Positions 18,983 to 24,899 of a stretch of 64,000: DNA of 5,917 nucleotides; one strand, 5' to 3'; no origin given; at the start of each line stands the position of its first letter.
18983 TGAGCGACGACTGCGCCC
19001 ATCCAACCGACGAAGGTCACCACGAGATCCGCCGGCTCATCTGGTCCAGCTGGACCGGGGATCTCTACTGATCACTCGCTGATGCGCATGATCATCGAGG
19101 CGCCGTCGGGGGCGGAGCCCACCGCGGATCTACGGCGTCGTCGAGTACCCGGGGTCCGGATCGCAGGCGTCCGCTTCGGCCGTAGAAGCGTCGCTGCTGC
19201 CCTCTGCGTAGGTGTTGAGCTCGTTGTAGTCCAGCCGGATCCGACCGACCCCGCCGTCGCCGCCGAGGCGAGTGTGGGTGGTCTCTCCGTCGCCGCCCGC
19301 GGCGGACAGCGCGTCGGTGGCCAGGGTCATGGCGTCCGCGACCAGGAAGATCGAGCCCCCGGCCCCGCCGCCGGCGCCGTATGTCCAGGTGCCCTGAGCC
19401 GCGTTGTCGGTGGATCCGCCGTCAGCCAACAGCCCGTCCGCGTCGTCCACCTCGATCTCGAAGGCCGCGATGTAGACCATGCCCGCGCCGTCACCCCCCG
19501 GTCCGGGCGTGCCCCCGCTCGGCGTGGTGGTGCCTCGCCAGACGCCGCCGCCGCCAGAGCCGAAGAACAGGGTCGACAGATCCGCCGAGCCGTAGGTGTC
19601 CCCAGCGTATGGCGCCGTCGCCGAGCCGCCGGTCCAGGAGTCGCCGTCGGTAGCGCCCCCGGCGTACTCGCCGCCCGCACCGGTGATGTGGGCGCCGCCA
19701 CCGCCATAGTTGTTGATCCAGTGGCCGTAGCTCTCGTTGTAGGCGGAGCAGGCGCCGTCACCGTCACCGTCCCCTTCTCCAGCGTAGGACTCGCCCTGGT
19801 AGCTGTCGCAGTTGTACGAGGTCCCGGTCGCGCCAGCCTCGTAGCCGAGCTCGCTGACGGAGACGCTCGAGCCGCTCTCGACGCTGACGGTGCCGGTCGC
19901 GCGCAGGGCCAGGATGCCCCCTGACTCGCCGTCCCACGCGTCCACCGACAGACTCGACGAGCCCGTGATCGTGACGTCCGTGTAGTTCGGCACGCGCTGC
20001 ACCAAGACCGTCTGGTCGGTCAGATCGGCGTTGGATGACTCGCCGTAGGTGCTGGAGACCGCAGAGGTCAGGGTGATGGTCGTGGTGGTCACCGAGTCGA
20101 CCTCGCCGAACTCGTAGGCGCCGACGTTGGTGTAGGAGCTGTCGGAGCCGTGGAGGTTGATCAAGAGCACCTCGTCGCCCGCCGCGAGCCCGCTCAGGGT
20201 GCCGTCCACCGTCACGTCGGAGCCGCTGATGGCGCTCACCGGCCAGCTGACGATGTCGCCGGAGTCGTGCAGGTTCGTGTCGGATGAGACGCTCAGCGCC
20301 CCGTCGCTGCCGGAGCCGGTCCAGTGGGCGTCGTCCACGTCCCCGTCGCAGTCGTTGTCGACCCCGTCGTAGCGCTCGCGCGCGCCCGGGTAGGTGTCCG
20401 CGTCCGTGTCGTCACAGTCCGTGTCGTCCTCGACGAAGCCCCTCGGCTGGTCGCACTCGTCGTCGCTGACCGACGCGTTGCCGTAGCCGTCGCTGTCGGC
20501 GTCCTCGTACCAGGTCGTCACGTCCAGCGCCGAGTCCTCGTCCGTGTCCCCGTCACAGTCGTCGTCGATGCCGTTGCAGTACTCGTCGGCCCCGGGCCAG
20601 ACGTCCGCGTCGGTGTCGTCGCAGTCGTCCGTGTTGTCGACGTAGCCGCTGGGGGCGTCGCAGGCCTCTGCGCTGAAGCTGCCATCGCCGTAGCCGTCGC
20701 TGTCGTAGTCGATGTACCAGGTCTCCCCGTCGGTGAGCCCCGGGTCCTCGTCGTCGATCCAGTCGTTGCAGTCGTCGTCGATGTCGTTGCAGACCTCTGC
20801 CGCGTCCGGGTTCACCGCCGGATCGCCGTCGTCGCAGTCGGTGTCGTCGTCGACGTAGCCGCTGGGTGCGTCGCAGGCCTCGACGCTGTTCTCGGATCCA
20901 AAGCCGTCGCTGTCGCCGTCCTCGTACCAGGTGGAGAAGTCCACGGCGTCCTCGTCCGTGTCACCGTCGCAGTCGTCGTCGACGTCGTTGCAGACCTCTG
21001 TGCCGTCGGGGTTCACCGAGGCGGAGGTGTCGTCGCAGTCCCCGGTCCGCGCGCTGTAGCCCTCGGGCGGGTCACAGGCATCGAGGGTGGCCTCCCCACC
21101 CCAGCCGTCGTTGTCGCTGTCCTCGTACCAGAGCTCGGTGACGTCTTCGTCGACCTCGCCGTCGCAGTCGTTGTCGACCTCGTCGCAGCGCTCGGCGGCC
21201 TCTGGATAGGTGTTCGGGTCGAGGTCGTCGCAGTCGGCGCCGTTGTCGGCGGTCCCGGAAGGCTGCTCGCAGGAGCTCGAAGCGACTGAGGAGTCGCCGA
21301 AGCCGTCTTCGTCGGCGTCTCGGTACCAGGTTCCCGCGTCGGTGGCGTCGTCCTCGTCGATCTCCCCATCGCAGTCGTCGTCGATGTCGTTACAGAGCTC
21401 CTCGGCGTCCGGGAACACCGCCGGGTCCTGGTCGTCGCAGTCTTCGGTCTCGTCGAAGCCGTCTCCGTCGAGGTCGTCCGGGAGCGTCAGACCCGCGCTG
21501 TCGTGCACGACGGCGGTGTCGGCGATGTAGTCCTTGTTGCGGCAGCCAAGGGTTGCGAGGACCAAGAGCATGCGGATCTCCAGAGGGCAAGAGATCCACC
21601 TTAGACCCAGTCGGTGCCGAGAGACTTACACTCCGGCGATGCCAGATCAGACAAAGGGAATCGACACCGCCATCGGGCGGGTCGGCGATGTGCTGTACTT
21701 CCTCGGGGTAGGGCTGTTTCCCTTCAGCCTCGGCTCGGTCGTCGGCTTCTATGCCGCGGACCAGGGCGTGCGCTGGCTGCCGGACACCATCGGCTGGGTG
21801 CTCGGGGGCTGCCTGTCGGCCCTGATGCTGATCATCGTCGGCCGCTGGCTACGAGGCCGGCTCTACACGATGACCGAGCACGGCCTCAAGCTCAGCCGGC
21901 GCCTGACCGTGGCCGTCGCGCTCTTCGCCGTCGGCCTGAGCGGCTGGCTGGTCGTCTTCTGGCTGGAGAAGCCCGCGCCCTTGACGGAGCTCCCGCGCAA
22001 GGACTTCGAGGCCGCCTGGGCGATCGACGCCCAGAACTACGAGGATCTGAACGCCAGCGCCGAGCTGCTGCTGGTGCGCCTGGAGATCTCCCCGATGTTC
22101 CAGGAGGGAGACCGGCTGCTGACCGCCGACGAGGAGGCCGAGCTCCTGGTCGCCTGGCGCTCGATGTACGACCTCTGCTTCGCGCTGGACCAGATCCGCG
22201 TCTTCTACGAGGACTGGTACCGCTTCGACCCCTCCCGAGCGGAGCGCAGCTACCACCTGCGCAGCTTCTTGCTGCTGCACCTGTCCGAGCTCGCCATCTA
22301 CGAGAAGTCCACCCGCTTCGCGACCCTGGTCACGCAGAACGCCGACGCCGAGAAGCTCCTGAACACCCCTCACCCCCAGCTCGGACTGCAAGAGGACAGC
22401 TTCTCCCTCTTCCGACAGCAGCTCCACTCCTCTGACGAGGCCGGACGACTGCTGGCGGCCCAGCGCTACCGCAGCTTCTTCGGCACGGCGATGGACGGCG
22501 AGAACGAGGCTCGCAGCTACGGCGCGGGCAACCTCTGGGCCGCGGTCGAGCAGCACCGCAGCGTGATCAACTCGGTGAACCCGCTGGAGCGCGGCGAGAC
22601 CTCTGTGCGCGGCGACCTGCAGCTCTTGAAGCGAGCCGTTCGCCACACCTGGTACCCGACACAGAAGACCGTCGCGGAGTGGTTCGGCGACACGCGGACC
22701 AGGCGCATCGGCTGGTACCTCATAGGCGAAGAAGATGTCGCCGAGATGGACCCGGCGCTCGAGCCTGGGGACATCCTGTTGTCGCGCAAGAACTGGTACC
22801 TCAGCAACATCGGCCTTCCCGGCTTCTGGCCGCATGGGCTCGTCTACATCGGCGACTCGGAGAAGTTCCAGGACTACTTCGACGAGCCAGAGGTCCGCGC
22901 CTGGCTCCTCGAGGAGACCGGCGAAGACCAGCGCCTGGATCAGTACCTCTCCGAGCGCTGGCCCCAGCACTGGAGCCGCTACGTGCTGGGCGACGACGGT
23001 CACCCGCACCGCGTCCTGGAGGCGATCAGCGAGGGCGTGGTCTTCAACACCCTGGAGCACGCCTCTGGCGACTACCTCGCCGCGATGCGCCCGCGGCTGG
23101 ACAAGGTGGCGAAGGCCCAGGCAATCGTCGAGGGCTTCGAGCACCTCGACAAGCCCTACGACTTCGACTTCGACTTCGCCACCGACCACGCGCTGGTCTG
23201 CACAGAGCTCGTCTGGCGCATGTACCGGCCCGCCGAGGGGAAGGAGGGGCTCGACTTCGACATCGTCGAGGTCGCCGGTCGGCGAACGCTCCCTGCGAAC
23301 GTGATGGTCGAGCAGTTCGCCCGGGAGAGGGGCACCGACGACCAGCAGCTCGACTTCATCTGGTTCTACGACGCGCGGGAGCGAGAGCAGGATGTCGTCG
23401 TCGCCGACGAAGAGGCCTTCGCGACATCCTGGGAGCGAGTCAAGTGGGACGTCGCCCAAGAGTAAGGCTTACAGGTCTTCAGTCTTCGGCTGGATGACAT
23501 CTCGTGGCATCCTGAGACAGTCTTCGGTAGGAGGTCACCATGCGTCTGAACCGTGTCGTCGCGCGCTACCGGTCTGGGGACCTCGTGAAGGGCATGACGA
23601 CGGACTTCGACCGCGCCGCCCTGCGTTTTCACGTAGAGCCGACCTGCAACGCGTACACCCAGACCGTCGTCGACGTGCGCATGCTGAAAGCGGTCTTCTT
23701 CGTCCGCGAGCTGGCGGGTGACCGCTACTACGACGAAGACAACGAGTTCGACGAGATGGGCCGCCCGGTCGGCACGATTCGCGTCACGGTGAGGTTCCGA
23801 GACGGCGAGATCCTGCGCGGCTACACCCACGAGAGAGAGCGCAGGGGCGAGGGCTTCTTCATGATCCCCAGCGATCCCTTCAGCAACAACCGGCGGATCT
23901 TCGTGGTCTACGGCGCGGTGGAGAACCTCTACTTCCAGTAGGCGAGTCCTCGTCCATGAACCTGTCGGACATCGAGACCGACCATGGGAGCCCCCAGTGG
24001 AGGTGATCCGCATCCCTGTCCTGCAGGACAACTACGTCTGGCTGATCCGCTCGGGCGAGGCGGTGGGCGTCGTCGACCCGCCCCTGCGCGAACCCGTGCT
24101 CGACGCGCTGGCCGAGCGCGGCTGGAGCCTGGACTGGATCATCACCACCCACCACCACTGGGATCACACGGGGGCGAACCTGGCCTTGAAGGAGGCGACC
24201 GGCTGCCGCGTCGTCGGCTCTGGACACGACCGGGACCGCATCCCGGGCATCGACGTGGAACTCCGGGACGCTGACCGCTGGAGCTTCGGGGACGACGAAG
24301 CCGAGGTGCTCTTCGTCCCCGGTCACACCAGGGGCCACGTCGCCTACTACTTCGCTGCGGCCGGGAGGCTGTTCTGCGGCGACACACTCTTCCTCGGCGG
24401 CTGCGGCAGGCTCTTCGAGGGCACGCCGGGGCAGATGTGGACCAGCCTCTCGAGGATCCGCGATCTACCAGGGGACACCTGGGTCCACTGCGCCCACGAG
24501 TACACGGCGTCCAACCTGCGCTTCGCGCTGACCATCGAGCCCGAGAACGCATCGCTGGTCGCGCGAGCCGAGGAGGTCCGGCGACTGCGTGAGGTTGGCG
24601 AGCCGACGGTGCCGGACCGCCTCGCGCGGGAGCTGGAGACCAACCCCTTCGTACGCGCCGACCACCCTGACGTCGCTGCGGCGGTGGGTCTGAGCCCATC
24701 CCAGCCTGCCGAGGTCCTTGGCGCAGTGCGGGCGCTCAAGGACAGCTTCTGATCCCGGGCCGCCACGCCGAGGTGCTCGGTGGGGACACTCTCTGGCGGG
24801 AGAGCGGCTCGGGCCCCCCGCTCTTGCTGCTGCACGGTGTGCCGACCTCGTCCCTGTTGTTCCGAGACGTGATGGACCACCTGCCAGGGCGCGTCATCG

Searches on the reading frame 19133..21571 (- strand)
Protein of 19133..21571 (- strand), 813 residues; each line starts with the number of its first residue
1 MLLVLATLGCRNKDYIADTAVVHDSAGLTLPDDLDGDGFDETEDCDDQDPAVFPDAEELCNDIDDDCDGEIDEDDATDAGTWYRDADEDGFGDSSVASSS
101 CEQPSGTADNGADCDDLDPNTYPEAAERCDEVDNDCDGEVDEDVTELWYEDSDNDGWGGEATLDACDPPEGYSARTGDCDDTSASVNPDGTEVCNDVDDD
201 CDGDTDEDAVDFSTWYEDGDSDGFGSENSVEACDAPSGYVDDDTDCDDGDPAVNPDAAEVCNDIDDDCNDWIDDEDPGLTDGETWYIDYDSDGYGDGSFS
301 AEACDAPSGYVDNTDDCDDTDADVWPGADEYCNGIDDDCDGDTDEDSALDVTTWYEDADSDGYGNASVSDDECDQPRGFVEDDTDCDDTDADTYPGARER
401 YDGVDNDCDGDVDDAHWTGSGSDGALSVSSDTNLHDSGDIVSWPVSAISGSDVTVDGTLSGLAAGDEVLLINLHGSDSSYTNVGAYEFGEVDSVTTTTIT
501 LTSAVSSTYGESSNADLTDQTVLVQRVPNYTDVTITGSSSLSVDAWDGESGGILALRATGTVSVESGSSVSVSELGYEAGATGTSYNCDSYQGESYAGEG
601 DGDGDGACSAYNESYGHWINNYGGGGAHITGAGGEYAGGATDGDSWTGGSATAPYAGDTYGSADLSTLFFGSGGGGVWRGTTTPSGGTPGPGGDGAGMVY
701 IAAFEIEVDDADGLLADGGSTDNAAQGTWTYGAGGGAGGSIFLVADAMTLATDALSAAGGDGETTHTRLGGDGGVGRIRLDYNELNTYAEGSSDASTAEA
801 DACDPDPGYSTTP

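Call 10: search_protein_families(library=pfam, proteins=[window:19133-21571:-], max_evalue=0.01)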
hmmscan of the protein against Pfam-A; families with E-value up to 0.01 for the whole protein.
window:19133-21571:- (813 aa): 1 family
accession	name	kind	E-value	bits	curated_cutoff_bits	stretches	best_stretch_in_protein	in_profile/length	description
PF11617.13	Cu-binding_MopE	-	1e-51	173.2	27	6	113-142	1-30/30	Putative metal-binding motif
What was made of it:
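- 19130..21571 (-): g14: lipoprotein with six MopE Cys-rich repeats and an AgmC_N-like C-terminal domain; a possible associated surface protein, membership uncertain. PF11617 at 1e-51 (call 10).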

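Call 85: search_protein_families(library=ncbifam, proteins=[window:19133-21571:-], max_evalue=0.01)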
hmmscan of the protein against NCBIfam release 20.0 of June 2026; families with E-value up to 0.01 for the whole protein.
window:19133-21571:- (813 aa): 1 family
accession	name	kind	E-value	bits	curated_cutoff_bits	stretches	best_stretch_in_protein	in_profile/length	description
NF047640.1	gliding_AgmC_N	equivalog_domain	3.2e-26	92.2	275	1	414-788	23-402/412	adventurous gliding motility protein AgmC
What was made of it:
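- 19130..21571 (-): NF047640 at 3e-26 (call 85).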

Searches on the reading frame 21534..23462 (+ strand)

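Call 49: search_protein_families(library=pfam, proteins=[window:21534-23462:+], max_evalue=0.001)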
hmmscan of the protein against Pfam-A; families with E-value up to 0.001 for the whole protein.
window:21534-23462:+ (643 aa): 1 family
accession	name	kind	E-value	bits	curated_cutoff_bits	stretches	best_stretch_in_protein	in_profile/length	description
PF05708.18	Peptidase_C92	-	8.5e-09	36.1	27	1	409-567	2-120/166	Permuted papain-like amidase enzyme, YaeF/YiiX, C92 family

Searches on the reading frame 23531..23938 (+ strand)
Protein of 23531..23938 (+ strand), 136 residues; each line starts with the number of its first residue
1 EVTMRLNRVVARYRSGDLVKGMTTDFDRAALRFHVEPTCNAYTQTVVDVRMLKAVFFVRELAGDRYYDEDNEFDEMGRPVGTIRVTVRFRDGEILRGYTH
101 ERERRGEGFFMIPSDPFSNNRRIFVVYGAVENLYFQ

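Call 49: search_protein_families(library=pfam, proteins=[window:23531-23938:+], max_evalue=0.001)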
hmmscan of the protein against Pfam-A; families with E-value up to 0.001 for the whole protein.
window:23531-23938:+ (136 aa): 1 family
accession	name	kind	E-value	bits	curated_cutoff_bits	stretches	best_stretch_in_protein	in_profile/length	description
PF22478.1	DUF6982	-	2.3e-22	79.9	24.5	1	7-133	3-130/134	Family of unknown function (DUF6982)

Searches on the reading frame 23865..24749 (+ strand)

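Call 94: search_protein_families(library=pfam, proteins=[window:23865-24749:+], max_evalue=0.001)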
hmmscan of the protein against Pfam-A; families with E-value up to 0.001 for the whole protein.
window:23865-24749:+ (295 aa): 2 families
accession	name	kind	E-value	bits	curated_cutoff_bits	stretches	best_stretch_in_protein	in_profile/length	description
PF16123.11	HAGH_C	-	7.3e-25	87.6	25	1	212-295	1-83/83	Hydroxyacylglutathione hydrolase C-terminus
PF00753.33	Lactamase_B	-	4.1e-18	66.5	22.7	1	57-207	7-193/196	Metallo-beta-lactamase superfamily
